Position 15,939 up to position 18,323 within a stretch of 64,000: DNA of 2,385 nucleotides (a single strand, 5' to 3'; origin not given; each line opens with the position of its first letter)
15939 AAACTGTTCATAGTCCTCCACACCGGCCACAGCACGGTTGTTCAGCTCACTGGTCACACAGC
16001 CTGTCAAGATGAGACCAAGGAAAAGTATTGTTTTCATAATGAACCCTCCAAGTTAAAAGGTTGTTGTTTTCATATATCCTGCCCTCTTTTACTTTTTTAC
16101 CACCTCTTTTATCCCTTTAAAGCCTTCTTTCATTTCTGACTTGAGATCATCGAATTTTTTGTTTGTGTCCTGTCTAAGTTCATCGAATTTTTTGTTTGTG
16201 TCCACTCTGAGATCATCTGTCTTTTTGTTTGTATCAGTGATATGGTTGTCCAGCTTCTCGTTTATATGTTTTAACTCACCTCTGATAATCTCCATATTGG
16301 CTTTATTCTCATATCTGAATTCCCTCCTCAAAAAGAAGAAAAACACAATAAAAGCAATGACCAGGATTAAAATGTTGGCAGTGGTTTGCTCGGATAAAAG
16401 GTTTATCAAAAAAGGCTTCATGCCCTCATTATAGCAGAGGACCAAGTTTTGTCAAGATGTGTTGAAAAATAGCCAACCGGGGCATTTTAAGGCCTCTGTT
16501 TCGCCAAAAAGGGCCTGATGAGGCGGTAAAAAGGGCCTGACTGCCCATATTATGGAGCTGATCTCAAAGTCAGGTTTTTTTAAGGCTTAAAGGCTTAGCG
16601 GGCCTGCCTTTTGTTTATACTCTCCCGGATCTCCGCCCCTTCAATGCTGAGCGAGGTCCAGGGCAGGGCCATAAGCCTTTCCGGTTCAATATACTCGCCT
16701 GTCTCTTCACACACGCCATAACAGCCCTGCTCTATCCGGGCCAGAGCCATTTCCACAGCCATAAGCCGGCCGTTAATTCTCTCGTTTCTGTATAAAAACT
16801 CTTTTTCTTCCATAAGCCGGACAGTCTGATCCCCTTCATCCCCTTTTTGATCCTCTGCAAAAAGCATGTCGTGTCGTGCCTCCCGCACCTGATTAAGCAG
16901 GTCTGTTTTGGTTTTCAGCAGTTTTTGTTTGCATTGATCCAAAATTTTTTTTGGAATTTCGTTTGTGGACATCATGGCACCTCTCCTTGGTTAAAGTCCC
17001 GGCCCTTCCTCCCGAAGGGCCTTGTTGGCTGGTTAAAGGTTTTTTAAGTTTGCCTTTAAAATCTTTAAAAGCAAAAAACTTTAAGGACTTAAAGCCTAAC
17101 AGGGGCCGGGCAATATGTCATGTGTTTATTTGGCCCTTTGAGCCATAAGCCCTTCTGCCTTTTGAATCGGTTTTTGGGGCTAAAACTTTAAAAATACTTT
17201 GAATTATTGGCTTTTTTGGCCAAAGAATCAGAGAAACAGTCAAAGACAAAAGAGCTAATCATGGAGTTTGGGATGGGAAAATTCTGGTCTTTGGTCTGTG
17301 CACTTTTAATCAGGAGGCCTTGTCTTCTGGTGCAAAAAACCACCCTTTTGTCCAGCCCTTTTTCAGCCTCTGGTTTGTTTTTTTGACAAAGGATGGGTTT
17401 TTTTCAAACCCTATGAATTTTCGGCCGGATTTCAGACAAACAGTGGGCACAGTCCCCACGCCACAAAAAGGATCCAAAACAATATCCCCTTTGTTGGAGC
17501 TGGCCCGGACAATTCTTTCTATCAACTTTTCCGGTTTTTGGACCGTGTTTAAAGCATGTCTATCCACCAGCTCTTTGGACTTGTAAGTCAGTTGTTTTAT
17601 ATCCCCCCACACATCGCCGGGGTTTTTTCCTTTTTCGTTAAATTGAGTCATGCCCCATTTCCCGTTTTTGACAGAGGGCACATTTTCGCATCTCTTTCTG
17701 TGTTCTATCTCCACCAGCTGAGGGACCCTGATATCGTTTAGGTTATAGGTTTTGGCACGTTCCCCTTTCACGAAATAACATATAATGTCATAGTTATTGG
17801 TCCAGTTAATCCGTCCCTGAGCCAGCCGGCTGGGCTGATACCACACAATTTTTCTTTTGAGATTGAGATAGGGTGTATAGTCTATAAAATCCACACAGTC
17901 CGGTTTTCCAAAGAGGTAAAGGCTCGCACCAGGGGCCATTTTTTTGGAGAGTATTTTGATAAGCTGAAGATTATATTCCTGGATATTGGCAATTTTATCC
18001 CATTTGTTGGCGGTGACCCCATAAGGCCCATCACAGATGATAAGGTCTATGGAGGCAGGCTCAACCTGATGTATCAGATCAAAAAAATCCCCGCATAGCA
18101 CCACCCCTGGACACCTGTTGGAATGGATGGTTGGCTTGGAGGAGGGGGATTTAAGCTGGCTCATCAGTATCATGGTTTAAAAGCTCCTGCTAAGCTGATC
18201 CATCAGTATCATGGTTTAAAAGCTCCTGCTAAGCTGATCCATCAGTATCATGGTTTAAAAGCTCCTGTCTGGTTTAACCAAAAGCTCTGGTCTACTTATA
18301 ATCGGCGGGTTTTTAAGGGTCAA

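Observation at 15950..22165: Two lipoproteins share a constant N-terminal export module but carry unrelated C-terminal domains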

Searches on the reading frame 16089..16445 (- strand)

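Call 5: search_protein_families(library=pfam, proteins=[window:16089-16445:-], max_evalue=0.1)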
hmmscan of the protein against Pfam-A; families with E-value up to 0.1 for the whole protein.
window:16089-16445:- (118 aa): 9 families
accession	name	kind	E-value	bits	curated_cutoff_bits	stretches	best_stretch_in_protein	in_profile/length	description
PF18186.6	SLATT_4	-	0.0017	18.6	27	1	12-100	48-137/165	SMODS and SLOG-associating 2TM effector domain family 4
PF11014.13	DUF2852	-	0.0099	16.4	22.5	1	20-107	5-94/116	Protein of unknown function (DUF2852)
PF01442.23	Apolipoprotein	-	0.011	15.9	90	1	51-114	68-128/190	Apolipoprotein A1/A4/E domain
PF05405.19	Mt_ATP-synt_B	-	0.013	15.6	21.7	1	27-107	18-94/163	Mitochondrial ATP synthase B chain precursor (ATP-synt_B)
PF12732.12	YtxH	-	0.024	15.5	37.5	1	74-116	21-70/71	YtxH-like protein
PF15035.11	Rootletin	-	0.028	14.9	36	1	57-106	87-139/188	Ciliary rootlet component, centrosome cohesion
PF10241.14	KxDL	-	0.035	14.9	27.2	0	74-117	19-62/86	Uncharacterized conserved protein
PF06103.16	DUF948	-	0.039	14.6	37.2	0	26-101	4-70/89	Bacterial protein of unknown function (DUF948)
PF12725.13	DUF3810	-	0.041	13.7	28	1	23-107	66-146/311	Protein of unknown function (DUF3810)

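Call 27: search_protein_families(library=ncbifam, proteins=[window:16089-16445:-], max_evalue=0.1)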
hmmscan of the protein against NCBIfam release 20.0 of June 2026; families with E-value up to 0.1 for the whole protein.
window:16089-16445:- (118 aa): 5 families
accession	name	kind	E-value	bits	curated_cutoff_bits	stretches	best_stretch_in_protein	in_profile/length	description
NF052504.1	sll1863_fam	domain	0.0048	17.1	35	1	52-114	7-72/93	sll1863 family stress response protein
TIGR00739.1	yajC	equivalog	0.02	15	44.2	1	23-54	4-35/84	preprotein translocase subunit YajC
NF033916.0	antiphage_ZorA_3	subfamily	0.031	13.1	250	1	46-114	358-426/509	anti-phage ZorAB system protein ZorA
NF007094.0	PRK09548.1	equivalog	0.042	12.2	687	1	11-74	432-489/598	PTS ascorbate-specific subunit IIBC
NF041658.1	ornithlipidmtase_OlsG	equivalog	0.085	12.6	350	1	15-70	56-110/191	ornithine lipid N-methyltransferase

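Call 28: search_protein_families(library=phrogs, proteins=[window:16089-16445:-], max_evalue=0.1)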
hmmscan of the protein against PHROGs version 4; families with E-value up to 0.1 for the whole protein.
window:16089-16445:- (118 aa): 8 families
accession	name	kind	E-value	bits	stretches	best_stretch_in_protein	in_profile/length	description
phrog_167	-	tail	0.0013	17.5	1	52-118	895-961/1555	tail length tape measure protein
phrog_5031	-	unknown function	0.0077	17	1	25-85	10-63/75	-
phrog_491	-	DNA, RNA and nucleotide metabolism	0.015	16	1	68-117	26-75/176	Mu Gam-like end protection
phrog_4297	-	lysis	0.018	16.1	1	20-104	10-93/130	Rz-like spanin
phrog_18362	-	unknown function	0.02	16.2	1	50-93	31-78/119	-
phrog_739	-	lysis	0.028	15.6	1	22-113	8-92/122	Rz-like spanin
phrog_9105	-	unknown function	0.052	14.3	1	55-118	79-142/190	-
phrog_7686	-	lysis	0.088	14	0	56-117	46-103/112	Rz-like spanin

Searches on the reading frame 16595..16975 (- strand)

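Call 5: search_protein_families(library=pfam, proteins=[window:16595-16975:-], max_evalue=0.1)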
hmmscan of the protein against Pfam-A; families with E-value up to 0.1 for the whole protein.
window:16595-16975:- (126 aa): 2 families
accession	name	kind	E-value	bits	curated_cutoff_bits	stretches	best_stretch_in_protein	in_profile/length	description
PF01258.23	zf-dskA_traR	-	5.8e-08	33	24.9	1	86-112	3-29/36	Prokaryotic dksA/traR C4-type zinc finger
PF21157.2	DksA_N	-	0.06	14.1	27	1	14-59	4-49/71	DnaK suppressor protein DksA, N-terminal domain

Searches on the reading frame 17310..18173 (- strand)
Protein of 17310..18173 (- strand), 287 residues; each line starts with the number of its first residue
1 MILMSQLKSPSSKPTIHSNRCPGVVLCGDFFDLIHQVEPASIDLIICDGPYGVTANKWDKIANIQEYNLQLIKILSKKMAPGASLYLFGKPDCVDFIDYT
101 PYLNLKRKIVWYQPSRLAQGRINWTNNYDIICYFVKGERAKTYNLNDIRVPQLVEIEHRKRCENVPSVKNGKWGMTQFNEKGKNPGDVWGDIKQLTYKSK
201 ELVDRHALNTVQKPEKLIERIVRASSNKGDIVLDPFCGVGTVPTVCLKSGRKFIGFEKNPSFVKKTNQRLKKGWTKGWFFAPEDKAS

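Call 5: search_protein_families(library=pfam, proteins=[window:17310-18173:-], max_evalue=0.1)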
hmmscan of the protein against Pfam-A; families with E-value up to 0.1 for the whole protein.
window:17310-18173:- (287 aa): 5 families
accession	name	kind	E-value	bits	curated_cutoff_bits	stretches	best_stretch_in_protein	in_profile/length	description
PF01555.25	N6_N4_Mtase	-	1.2e-36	127.2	26.7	1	42-266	1-219/221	DNA methylase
PF01170.24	UPF0020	-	2.4e-05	24.6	22.3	0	224-243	24-43/197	RMKL-like, methyltransferase domain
PF13847.12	Methyltransf_31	-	0.0014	18.7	27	0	227-272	2-50/145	Methyltransferase domain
PF02475.24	TRM5-TYW2_MTfase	-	0.007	16.8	28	1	219-265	28-75/164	TRM5/TYW2 methyltransferase domain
PF08241.18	Methyltransf_11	-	0.071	14.2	21.2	0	234-272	2-40/95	Methyltransferase domain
